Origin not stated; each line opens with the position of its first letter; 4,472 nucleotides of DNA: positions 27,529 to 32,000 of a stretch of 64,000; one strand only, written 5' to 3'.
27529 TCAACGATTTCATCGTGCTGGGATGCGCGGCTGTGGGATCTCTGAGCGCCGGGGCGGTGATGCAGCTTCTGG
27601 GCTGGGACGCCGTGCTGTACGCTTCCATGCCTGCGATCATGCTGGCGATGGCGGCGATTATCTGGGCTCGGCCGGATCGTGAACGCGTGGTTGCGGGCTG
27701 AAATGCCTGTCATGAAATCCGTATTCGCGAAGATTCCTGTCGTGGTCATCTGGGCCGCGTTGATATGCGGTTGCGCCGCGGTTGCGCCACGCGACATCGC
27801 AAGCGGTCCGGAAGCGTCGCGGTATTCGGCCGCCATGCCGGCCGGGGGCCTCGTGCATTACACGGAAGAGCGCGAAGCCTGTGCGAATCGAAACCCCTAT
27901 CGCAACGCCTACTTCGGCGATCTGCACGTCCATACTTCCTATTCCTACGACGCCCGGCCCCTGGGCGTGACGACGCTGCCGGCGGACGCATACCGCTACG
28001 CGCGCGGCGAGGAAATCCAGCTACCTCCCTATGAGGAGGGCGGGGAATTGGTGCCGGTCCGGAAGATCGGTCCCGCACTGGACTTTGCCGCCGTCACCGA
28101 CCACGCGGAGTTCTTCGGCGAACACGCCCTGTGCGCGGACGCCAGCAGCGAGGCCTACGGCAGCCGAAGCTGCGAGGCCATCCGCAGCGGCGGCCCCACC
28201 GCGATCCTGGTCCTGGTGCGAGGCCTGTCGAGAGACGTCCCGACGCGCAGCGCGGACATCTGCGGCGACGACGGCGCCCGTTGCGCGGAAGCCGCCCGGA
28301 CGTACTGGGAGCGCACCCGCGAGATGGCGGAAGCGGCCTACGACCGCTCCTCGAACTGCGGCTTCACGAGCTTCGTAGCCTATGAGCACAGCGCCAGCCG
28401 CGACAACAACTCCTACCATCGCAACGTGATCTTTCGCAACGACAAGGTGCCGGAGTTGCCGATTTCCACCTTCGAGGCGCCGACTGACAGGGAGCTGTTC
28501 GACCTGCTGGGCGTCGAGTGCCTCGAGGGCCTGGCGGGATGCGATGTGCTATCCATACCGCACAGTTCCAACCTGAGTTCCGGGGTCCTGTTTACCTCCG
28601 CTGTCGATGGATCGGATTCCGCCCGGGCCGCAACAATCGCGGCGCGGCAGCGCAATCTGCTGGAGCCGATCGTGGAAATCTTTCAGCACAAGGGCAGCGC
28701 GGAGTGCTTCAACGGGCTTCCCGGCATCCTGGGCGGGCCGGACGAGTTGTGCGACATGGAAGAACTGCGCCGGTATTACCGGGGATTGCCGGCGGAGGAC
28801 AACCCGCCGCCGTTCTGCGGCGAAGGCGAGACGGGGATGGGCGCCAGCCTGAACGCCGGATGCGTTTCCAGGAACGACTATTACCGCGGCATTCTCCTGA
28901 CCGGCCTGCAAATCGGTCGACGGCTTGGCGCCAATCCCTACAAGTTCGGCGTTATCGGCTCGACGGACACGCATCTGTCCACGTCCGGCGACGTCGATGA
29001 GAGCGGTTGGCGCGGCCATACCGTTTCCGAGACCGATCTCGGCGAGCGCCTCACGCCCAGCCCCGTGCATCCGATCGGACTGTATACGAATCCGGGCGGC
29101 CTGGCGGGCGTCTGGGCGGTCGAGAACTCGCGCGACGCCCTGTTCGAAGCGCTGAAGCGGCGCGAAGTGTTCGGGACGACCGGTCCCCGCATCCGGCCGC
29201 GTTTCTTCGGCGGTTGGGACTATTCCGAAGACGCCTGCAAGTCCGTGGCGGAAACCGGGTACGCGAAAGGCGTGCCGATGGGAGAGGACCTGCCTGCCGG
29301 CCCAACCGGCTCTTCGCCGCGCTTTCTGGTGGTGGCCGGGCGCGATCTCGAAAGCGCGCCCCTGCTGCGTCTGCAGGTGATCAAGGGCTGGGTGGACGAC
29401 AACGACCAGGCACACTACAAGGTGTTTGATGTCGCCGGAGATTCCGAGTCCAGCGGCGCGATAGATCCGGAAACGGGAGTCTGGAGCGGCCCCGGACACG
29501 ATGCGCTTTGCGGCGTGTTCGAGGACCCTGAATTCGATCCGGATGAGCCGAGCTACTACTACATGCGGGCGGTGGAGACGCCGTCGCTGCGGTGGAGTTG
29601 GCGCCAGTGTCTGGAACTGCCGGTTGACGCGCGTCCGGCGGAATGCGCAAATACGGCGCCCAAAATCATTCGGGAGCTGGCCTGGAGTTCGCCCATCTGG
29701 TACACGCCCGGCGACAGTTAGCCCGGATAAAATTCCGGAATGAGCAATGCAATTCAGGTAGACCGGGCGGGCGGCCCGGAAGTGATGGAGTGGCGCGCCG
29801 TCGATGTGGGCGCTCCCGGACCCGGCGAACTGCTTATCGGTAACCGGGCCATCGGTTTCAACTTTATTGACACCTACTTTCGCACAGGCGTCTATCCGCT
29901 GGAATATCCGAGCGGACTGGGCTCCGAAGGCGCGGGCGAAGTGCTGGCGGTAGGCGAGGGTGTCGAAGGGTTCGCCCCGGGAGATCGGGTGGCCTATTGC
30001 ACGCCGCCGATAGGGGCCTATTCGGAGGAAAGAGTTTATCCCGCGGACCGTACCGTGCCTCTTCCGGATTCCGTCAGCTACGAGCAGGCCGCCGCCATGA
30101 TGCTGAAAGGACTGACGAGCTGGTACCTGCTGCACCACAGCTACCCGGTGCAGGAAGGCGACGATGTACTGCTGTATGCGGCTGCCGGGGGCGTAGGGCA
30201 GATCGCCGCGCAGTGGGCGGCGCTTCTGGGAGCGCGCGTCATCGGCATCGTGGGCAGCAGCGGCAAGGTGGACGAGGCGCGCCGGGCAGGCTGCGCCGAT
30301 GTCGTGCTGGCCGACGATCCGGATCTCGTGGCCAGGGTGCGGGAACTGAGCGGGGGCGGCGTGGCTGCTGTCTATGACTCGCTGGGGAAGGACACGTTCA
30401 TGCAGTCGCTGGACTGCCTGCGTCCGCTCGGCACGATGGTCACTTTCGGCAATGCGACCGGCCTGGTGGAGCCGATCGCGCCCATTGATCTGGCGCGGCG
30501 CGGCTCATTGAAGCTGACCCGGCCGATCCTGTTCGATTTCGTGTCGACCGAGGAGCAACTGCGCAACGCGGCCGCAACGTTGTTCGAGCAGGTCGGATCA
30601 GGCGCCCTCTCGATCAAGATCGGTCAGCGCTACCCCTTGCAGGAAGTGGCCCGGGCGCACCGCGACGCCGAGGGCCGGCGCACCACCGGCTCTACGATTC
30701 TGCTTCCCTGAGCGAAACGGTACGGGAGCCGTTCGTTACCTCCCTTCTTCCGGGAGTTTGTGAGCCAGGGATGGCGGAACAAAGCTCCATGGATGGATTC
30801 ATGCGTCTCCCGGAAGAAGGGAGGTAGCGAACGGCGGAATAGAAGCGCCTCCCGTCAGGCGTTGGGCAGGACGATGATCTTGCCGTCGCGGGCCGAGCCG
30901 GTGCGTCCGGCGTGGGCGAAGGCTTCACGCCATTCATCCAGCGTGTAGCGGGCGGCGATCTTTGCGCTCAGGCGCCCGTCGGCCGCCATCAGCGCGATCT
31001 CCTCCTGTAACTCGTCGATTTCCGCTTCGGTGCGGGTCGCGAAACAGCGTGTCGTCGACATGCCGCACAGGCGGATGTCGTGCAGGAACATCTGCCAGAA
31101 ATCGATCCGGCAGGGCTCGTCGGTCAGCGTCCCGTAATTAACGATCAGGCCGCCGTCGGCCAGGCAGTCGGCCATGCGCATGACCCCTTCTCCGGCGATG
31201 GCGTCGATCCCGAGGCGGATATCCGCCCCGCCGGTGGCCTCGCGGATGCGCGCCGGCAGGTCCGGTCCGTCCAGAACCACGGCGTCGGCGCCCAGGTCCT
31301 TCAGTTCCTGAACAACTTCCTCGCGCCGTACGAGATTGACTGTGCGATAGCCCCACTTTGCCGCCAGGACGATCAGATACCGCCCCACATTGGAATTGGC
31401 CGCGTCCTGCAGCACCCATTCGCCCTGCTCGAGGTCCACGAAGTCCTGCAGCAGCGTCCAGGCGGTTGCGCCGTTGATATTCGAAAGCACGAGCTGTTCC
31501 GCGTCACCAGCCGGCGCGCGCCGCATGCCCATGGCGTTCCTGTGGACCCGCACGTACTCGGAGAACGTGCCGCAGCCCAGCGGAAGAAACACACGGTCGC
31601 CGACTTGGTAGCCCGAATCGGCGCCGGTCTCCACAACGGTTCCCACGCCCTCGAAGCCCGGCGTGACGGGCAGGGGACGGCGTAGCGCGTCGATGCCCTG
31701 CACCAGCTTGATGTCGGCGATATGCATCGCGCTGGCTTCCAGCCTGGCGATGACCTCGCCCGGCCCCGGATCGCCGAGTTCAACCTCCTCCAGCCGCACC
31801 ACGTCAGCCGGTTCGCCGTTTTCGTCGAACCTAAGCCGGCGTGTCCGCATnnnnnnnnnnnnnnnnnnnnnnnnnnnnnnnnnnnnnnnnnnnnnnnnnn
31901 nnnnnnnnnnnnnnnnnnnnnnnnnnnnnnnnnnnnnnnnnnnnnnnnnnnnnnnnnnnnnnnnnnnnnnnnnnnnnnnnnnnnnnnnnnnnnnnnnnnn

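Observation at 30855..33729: Divergent pair of flavin-reductase-like proteins that both end in a PCP_red-like helical module, one co-transcribed with an MDR reductase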

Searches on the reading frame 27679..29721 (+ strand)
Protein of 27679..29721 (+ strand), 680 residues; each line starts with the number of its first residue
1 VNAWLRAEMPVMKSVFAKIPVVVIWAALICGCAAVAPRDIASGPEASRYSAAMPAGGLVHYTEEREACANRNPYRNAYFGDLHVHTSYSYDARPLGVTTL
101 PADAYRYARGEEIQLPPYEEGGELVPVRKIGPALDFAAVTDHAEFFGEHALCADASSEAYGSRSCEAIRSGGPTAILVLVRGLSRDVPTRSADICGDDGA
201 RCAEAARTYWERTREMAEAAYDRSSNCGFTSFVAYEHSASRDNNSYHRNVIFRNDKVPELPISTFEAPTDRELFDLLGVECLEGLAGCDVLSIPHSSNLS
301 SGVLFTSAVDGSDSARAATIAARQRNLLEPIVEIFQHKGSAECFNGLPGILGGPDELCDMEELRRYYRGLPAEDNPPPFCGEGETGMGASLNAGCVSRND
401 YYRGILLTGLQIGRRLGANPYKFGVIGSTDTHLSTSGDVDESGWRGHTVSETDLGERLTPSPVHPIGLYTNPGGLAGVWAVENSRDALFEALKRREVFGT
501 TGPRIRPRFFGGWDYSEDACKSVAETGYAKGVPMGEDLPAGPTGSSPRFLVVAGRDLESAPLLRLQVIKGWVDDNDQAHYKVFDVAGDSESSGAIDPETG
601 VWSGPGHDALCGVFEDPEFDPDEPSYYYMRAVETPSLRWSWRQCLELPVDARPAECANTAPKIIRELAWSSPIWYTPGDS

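Call 3: search_protein_families(library=pfam, proteins=[window:27679-29721:+], max_evalue=1)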
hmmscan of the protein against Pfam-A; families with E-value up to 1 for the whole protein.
window:27679-29721:+ (680 aa): 1 family
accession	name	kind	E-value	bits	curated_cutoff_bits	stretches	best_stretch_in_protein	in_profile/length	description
PF12228.14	DUF3604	-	2.6e-145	485.6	20.4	1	73-677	2-591/591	Protein of unknown function (DUF3604)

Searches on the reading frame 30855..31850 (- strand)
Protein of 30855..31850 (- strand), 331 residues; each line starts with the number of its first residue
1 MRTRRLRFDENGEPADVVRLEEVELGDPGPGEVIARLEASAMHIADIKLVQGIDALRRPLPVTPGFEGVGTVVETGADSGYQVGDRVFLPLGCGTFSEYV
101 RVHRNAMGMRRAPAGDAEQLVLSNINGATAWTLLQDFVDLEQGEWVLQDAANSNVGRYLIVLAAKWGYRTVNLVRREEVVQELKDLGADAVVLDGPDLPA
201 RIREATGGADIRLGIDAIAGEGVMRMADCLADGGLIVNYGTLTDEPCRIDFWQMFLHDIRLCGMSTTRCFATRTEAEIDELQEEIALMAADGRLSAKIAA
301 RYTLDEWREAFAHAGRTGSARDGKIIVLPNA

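Call 3: search_protein_families(library=pfam, proteins=[window:30855-31850:-], max_evalue=1)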
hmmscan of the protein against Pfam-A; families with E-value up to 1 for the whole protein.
window:30855-31850:- (331 aa): 4 families
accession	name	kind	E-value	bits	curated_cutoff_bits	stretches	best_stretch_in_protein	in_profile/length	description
PF08240.17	ADH_N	-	3.7e-13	50.1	23.5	1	29-105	1-97/104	Alcohol dehydrogenase GroES-like domain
PF00107.32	ADH_zinc_N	-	1.1e-12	48.4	31.8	1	155-271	2-117/129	Zinc-binding dehydrogenase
PF13602.12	ADH_zinc_N_2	-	4.4e-07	31.3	27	1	186-327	1-134/134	Zinc-binding dehydrogenase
PF13460.12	NAD_binding_10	-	0.035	14.4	27.2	1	151-211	2-63/184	NAD(P)H-binding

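Call 5: search_protein_families(library=ncbifam, proteins=[window:30855-31850:-], max_evalue=1)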
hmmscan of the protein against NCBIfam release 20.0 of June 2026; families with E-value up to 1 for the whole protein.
window:30855-31850:- (331 aa): 22 families
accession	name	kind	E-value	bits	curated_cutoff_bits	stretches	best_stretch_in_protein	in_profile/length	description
TIGR02824.1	quinone_pig3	subfamily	9.8e-31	106.9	296.8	1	6-326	4-322/325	putative NAD(P)H quinone oxidoreductase, PIG3 family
NF008024.0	PRK10754.1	subfamily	1.6e-15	57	348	1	4-306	3-306/327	NADPH:quinone reductase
NF041172.1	AcrlCoa_red_Thmprot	equivalog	8.8e-15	54.5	500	2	94-327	116-332/334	acryloyl-CoA reductase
NF010344.0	PRK13771.1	subfamily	1.5e-14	53.7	349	2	18-87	13-82/334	putative alcohol dehydrogenase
TIGR02823.1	oxido_YhdH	subfamily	2.1e-14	53.1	297.25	1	18-289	14-291/324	acrylyl-CoA reductase family protein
TIGR03989.1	Rxyl_3153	subfamily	4.8e-12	45.8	440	2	16-89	12-85/370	NDMA-dependent alcohol dehydrogenase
TIGR01202.1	bchC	equivalog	3.9e-10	39.3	291.25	1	18-262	13-252/308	chlorophyll synthesis pathway protein BchC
NF041183.1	Pks2_ls1_myc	equivalog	5e-10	36.9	2400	1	21-312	1423-1714/2086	sulfolipid-1 biosynthesis phthioceranic/hydroxyphthioceranic acid synthase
NF051456.1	acrylyl_AcuI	equivalog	5.5e-10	38.6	440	1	9-276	9-279/325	acrylyl-CoA reductase (NADPH)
NF003808.0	PRK05396.1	equivalog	4.1e-08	32.5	380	2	94-326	119-337/341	L-threonine 3-dehydrogenase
TIGR02822.1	adh_fam_2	subfamily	1.4e-07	30.9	283.5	1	18-95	15-95/329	zinc-binding alcohol dehydrogenase family protein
TIGR02817.1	adh_fam_1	subfamily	1.9e-07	30.8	284.05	1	15-304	12-309/336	zinc-binding alcohol dehydrogenase family protein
NF041097.1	keto_inos_dh_IolM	equivalog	1.1e-06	27.5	450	2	184-317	248-380/389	scyllo-inosose 3-dehydrogenase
TIGR00692.1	tdh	equivalog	1.6e-06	27.4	458.35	2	94-327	117-338/340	L-threonine 3-dehydrogenase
TIGR01751.1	crot-CoA-red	equivalog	4.9e-06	25.5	378.55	1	94-193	140-240/398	crotonyl-CoA carboxylase/reductase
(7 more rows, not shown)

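Call 43: search_solved_structures(query=window:30855-31850:-, max_evalue=1e-10)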
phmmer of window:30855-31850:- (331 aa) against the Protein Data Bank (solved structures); distinct sequences matched with E-value up to 1e-10: 43.
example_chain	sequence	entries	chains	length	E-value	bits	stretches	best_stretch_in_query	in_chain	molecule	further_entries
2vcy_A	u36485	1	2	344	7.7e-30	107.2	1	2-311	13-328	TRANS-2-ENOYL-COA REDUCTASE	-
7ayc_A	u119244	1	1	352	7.9e-30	107.2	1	2-311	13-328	Enoyl-[acyl-carrier-protein] reductase, mitochondrial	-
7ayb_A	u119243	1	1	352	8.1e-30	107.2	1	2-311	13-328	Enoyl-[acyl-carrier-protein] reductase, mitochondrial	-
1zsy_A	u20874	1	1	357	8.7e-30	107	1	2-311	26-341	MITOCHONDRIAL 2-ENOYL THIOESTER REDUCTASE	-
8iuf_E3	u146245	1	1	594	6.5e-21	77.9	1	13-312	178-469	NDUEG3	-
3gms_A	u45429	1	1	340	5.3e-20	74.9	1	4-243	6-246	Putative NADPH:quinone reductase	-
4eye_A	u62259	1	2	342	6.7e-18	68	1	21-313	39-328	Probable oxidoreductase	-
1wly_A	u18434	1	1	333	1.4e-17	66.9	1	12-331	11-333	2-haloacrylate reductase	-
2eih_A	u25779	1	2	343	3.1e-17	65.8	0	94-265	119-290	Alcohol dehydrogenase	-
9kuj_A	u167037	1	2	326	5.4e-17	65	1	4-321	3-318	Quinone oxidoreductase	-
9vxk_A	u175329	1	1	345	8.5e-17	64.4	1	4-329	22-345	Oxidoreductase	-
3jyl_A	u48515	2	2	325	3.1e-16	62.5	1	4-310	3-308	Quinone oxidoreductase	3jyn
1gyr_A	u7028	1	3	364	7e-16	61.3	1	6-298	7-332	2,4-DIENOYL-COA REDUCTASE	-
3pi7_A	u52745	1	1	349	7.1e-16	61.3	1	23-249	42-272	NADH oxidoreductase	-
4w99_A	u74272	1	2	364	7.5e-16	61.3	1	6-299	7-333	Enoyl-[acyl-carrier-protein] reductase [NADPH, B-specific] 1, mitochondrial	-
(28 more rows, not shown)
